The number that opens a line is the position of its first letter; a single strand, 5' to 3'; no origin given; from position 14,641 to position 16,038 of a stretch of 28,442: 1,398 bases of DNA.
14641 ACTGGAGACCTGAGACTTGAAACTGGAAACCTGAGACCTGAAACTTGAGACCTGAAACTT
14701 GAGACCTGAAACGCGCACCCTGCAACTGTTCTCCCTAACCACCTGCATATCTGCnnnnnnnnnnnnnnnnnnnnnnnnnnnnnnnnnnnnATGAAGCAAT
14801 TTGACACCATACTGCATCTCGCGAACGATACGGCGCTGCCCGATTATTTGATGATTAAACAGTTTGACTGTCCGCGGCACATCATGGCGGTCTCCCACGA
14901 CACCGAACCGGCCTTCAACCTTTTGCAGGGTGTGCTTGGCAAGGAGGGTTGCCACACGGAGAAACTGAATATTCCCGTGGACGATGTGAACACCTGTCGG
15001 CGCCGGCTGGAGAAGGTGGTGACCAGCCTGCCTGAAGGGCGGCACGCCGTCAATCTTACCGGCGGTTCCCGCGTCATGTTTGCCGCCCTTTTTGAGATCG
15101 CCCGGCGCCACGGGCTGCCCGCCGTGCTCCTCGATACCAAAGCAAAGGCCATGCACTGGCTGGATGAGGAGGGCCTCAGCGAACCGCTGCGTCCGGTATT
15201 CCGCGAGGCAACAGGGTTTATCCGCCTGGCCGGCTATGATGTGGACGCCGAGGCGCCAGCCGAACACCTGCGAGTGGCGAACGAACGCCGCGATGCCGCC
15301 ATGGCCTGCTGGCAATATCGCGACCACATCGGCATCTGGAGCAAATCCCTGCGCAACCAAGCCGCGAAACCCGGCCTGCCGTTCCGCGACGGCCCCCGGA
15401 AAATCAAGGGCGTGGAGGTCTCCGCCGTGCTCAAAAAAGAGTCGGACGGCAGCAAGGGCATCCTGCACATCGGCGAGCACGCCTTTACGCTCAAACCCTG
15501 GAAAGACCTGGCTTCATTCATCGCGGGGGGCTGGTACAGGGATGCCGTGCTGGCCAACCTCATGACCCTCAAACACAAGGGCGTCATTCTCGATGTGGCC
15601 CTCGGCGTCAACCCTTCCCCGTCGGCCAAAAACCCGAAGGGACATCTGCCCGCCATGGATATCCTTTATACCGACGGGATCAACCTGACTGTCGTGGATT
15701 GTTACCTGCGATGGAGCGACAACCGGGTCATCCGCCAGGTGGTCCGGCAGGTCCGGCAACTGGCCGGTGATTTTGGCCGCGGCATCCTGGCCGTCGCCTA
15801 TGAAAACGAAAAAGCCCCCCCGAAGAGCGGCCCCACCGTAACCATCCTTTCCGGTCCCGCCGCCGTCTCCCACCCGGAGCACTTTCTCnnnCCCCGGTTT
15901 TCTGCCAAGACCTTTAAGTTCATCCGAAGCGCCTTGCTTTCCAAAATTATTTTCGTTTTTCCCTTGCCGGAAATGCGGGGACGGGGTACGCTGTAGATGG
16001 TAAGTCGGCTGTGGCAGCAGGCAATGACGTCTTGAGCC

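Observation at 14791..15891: Orphan CARF + Card1/Can2-like (DUF1887) protein with apparently non-canonical nuclease motif, immediately upstream of the PspA cluster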

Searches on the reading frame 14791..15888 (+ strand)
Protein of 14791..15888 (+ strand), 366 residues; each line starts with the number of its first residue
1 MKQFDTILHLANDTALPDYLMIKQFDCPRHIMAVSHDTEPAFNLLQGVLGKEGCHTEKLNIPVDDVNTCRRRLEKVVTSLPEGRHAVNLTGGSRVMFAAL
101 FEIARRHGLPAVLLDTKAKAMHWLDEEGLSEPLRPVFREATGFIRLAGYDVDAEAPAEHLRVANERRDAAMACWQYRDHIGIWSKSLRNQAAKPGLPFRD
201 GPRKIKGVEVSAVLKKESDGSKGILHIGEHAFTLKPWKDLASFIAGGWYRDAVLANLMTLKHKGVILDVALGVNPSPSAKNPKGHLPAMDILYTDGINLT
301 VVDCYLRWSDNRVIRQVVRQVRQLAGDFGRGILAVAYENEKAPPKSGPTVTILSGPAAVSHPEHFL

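Call 3: search_protein_families(library=pfam, proteins=[window:14791-15888:+], max_evalue=10)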
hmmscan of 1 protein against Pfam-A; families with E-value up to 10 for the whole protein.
window:14791-15888:+ (366 aa): 2 families
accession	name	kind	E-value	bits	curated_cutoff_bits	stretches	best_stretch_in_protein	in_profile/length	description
PF22662.2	Csa3_N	-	0.027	14.9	27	1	35-97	38-101/120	Csa3 CRISPR-associated Rossmann-like domain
PF23400.1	CARF_Card1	-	0.028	14.9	24.6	1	14-119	9-123/146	Card1 CARF domain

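Call 4: search_protein_families(library=ncbifam, proteins=[window:14791-15888:+], max_evalue=10)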
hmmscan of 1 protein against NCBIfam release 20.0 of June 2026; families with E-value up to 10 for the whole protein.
window:14791-15888:+ (366 aa): 0 families

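Call 5: search_protein_families(library=padloc, proteins=[window:14791-15888:+], max_evalue=10)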
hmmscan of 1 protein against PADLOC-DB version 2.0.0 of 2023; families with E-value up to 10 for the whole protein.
window:14791-15888:+ (366 aa): 27 families (the best 25 are shown)
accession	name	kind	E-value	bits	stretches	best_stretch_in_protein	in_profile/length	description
PDLC01882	CARF4--CARF_PDDEXK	-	1.2e-37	127.6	1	2-340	206-535/569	-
PDLC01900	CARF4--CARF_PDDEXK_AAA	-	3.1e-21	73.6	1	3-323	214-516/556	-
PDLC01880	CARF4--CARF_PDDEXK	-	8.1e-20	69.4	1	5-304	2-291/364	-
PDLC01037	Csx1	-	5.6e-11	40.6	1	5-339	3-281/320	ARF+Nuclease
PDLC01887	CARF4--CARF_PDDEXK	-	3.2e-10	38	1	6-119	3-115/285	-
PDLC01890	CARF4--CARF_PDDEXK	-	7.3e-09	33.5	1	14-150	11-142/366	-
PDLC01888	CARF4--CARF_PDDEXK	-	1.7e-07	28.8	2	239-308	228-302/368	-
PDLC01512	Csx1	-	2.1e-07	28.5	2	5-102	4-101/382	CAS-III; associated_signaling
PDLC01619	Csx1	-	8e-07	26.5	1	28-157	24-145/330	CAS-III; associated_signaling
PDLC01883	CARF4--CARF_PDDEXK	-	2.5e-06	24.9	1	10-332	15-344/390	-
PDLC01903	CARF4--CARF_PDDEXK_TM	-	1.9e-05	22.3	1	236-344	259-353/380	-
PDLC01898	CARF4--CARF_PDDEXK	-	4e-05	21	1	33-131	30-135/296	-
PDLC01902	Can1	-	4.1e-05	20.4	2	85-118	73-106/598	-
PDLC01968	CARF_PDDEXK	-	8e-05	19.9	1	81-330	84-314/361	-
PDLC01360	Csx1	-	0.00051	17.2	1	35-118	20-102/365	CAS-III; associated_signaling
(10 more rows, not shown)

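Call 10: find_homologous_proteins(query=window:14791-15888:+)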
Query window:14791-15888:+ (366 aa): 4 proteins with E <= 0.001 among 6255 candidates.
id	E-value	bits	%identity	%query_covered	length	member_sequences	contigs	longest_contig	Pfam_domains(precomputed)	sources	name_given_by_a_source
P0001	1.2e-156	539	63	100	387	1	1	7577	-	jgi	-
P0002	7.6e-152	524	62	100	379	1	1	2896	-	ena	-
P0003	6.5e-124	432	55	100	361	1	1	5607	-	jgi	-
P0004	1.7e-87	312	50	79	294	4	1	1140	-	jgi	jgi:hypothetical protein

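Call 11: search_solved_structures(query=window:14791-15888:+, max_evalue=10, show_alignments=3)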
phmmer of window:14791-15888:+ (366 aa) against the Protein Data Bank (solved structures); distinct sequences matched with E-value up to 10: 3.
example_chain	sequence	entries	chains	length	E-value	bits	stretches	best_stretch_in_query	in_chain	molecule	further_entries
7bdv_A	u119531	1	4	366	0.044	15.9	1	5-133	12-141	Can2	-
1xmx_A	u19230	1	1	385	0.4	12.7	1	27-130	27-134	hypothetical protein VC1899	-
8qh5_C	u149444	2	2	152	1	11.4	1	272-363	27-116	DET1- and DDB1-associated protein 1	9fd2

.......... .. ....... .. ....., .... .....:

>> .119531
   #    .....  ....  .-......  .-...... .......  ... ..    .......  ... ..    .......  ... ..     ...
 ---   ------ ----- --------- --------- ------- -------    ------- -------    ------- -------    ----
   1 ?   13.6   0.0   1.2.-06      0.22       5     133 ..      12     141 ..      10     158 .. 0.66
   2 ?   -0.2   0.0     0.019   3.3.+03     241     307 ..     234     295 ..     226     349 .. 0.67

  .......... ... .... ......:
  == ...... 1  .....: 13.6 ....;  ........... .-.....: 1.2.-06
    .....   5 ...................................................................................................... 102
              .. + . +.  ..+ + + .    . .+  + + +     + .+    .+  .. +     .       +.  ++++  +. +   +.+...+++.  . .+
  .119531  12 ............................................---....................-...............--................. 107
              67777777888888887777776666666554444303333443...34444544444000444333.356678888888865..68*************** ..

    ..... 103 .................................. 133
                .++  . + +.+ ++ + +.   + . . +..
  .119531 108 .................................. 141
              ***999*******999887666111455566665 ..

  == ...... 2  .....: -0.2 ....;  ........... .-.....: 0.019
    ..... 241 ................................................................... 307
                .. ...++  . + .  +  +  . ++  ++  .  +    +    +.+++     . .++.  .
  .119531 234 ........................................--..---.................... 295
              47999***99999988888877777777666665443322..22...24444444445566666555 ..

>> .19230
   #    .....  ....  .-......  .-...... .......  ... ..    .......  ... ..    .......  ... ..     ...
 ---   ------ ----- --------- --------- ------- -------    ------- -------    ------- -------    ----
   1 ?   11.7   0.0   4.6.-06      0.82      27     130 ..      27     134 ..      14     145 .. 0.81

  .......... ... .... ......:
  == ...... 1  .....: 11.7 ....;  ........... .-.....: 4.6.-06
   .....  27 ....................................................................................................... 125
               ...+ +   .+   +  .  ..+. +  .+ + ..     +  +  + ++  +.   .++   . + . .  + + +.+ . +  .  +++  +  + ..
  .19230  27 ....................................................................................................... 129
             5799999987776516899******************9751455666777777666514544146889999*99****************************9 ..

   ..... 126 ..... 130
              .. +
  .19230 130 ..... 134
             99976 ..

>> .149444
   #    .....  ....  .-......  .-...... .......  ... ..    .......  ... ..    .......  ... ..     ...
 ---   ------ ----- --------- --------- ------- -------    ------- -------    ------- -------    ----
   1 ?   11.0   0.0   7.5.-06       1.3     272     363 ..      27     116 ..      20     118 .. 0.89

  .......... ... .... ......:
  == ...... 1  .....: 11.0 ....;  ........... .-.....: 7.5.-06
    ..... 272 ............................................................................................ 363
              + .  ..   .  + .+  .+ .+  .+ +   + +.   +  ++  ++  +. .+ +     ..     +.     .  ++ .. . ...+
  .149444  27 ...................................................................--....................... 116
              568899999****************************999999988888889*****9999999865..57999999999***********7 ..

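Call 14: find_encoding_contigs(protein=P0001, flank=10000)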
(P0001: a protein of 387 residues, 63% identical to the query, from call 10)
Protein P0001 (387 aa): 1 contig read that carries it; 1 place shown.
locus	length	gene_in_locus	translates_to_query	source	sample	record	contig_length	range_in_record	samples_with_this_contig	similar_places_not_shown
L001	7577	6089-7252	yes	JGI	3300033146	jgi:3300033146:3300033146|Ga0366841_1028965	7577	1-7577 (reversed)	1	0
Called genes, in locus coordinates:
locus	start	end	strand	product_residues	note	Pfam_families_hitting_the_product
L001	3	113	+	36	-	?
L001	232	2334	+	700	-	PF00672:HAMP, PF00015:MCPsignal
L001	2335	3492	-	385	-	PF02661:Fic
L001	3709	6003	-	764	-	PF09371:Tex_N, PF22706:Tex_central_region, PF14639:YqgF, PF16921:Tex_YqgF, PF14635:HHH_7 (weak), PF12836:HHH_3, PF17674:HHH_9, PF00575:S1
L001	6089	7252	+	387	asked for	-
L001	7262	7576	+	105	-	?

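Call 15: find_encoding_contigs(protein=P0003, flank=10000)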
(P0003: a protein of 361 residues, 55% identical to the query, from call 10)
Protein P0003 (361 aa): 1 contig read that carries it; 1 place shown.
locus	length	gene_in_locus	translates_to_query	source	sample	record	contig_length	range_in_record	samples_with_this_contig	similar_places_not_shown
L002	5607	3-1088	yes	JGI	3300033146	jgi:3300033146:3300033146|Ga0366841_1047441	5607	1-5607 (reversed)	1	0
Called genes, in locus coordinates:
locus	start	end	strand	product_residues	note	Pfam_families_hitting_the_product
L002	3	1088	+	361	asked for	?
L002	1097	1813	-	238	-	-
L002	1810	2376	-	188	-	-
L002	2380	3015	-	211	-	PF04542:Sigma70_r2, PF08281:Sigma70_r4_2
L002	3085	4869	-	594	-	PF00512:HisKA (faint), PF02518:HATPase_c, PF00072:Response_reg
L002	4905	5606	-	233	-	?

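Call 16: find_encoding_contigs(protein=P0002, flank=10000)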
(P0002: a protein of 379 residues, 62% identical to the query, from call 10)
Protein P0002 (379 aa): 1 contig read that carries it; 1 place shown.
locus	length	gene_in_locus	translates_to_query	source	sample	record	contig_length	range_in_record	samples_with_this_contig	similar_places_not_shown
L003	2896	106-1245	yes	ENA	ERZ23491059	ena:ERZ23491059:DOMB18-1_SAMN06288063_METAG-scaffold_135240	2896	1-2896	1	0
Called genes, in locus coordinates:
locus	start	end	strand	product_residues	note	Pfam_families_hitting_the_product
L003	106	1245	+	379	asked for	-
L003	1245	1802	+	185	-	PF12797:Fer4_2 (faint), PF13484:Fer4_16 (faint), PF13237:Fer4_10 (weak), PF13247:Fer4_11, PF12838:Fer4_7 (weak), PF13187:Fer4_9 (weak), PF00037:Fer4 (weak), PF12837:Fer4_6 (weak)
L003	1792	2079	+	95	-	-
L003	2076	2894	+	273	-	?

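Call 17: search_protein_families(library=pfam, proteins=[L001:7262-7576:+, L003:1792-2076:+, L003:2076-2894:+, L002:1097-1813:-, L002:1810-2376:-], max_evalue=1)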
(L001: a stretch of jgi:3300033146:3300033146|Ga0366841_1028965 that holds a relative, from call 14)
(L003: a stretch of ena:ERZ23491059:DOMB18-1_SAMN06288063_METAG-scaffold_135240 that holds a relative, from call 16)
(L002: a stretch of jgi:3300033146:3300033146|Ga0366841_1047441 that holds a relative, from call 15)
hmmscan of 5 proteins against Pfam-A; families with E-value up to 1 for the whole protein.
L001:7262-7576:+ (105 aa): 0 families

L003:1792-2076:+ (95 aa): 1 family
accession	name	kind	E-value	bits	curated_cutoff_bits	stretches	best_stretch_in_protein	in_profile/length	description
PF02730.20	AFOR_N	-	3.7e-22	79.5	29.8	1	10-88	2-77/199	Aldehyde ferredoxin oxidoreductase, N-terminal domain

L003:2076-2894:+ (273 aa): 2 families
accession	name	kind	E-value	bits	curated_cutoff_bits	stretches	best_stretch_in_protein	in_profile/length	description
PF01314.23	AFOR_C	-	5.1e-54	184.3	27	1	92-272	4-184/385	Aldehyde ferredoxin oxidoreductase, domains 2 & 3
PF02730.20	AFOR_N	-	7.6e-21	75.2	29.8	1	4-75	129-198/199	Aldehyde ferredoxin oxidoreductase, N-terminal domain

L002:1097-1813:- (238 aa): 1 family
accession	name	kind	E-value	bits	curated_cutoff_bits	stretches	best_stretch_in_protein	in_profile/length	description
PF09734.15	Tau95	-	0.88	10.7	23.7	0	76-116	65-99/144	RNA polymerase III transcription factor (TF)IIIC subunit HTH domain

L002:1810-2376:- (188 aa): 1 family
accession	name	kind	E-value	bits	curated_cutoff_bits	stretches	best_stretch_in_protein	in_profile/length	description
PF13490.11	zf-HC2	-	0.0055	17.2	22.2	1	3-37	1-35/35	Putative zinc-finger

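Call 18: find_homologous_proteins(query=A1, max_evalue=10)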
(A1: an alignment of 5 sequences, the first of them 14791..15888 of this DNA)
Query A1 (5 sequences) (366 aa, profile of the alignment): 4 proteins with E <= 10 among 8000 candidates.
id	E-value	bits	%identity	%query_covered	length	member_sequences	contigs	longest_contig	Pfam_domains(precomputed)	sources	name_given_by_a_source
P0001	2.0e-217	739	63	100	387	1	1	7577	-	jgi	-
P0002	4.3e-217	738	62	100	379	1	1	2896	-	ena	-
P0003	3.7e-193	660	55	100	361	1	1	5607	-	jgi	-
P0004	3.1e-151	522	50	79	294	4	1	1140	-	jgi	jgi:hypothetical protein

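Call 24: predict_structure(alignment_id=A1)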
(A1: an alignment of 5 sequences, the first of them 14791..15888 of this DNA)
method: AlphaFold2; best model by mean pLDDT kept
length: 366 residues; sequences in the alignment: 5
mean_pLDDT: 55.5   pTM: 0.54
mean pLDDT of the five models: 55.5, 54.4, 54.3, 48.0, 46.8
residues with pLDDT >= 90: 0; 70-90: 72; 50-70: 170; < 50: 124
segments of 3 or more residues with pLDDT < 50: 1-38, 82-91, 110-122, 124-135, 306-310, 323-366
pLDDT, mean of each block of 10 residues (from residue 1): 35 39 43 48 54 52 60 65 45 54 54 46 46 55 66 65 81 72 61 55 65 58 73 74 72 77 75 67 60 66 50 53 41 27 32 26 34
secondary structure, 60 per line:
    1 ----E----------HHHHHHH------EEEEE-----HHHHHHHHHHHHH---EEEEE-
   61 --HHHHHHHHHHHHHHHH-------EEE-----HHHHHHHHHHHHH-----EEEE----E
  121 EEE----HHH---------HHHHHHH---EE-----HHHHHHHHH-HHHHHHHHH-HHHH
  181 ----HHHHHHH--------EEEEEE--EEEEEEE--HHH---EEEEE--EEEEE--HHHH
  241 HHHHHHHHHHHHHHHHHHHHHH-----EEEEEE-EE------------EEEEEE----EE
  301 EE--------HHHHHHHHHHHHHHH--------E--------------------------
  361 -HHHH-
elements in order: H16-22 E29-33 H39-51 E55-59 H63-78 E86-88 H94-106 E112-115 E120-123 H140-146 H157-165 H167-175 H177-180 H185-191 E200-205 E208-214 E223-227 E230-234 H237-262 E268-273 E289-294 E299-302 H311-325 H362-365

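Call 25: search_protein_representatives(alignment_id=A1)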
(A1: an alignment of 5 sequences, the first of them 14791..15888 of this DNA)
Query: 5 sequences, 373 profile positions. Proteins with E-value up to 0.001 (for the whole library): 381; up to 1e-10: 156; up to 1e-30: 30. The best 150 are listed.
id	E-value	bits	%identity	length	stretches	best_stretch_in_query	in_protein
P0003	1.2e-193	659.5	-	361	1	1-372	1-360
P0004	9.9e-152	521.6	-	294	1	77-369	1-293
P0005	2.9e-75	269.9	-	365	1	3-357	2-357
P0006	7.2e-67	242.3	-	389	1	3-370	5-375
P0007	1.8e-62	227.9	-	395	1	4-364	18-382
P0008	2.4e-60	220.9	-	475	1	3-367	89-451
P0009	1.2e-57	212.0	-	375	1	1-348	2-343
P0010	1.9e-53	198.2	-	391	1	4-369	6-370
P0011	1.5e-50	188.6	-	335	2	3-276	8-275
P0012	6.1e-46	173.5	-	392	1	3-359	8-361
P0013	4.0e-41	157.6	-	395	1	3-359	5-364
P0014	3.9e-40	154.4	-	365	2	3-179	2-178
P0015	1.8e-38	148.8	-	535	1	4-357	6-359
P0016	2.3e-38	148.5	-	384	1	1-363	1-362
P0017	6.2e-38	147.1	-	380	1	3-357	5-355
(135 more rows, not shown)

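Call 28: find_related_loci(query=A1, collection=genome_contigs, flank=10000)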
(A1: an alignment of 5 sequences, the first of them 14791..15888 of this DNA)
Query A1 (366 aa) in genome_contigs; peptide patterns used: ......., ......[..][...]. (x = any residue, [..] = any of these).
121 stretches matched a pattern, but none encodes a relative of the query by tblastn (E <= 1e-3).

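Call 29: find_related_loci(query=A1, collection=metagenome_contigs, flank=10000)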
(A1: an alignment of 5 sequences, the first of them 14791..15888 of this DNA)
Query A1 (366 aa) in metagenome_contigs; peptide patterns used: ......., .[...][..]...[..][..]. (x = any residue, [..] = any of these).
600 stretches matched a pattern, but none encodes a relative of the query by tblastn (E <= 1e-3).
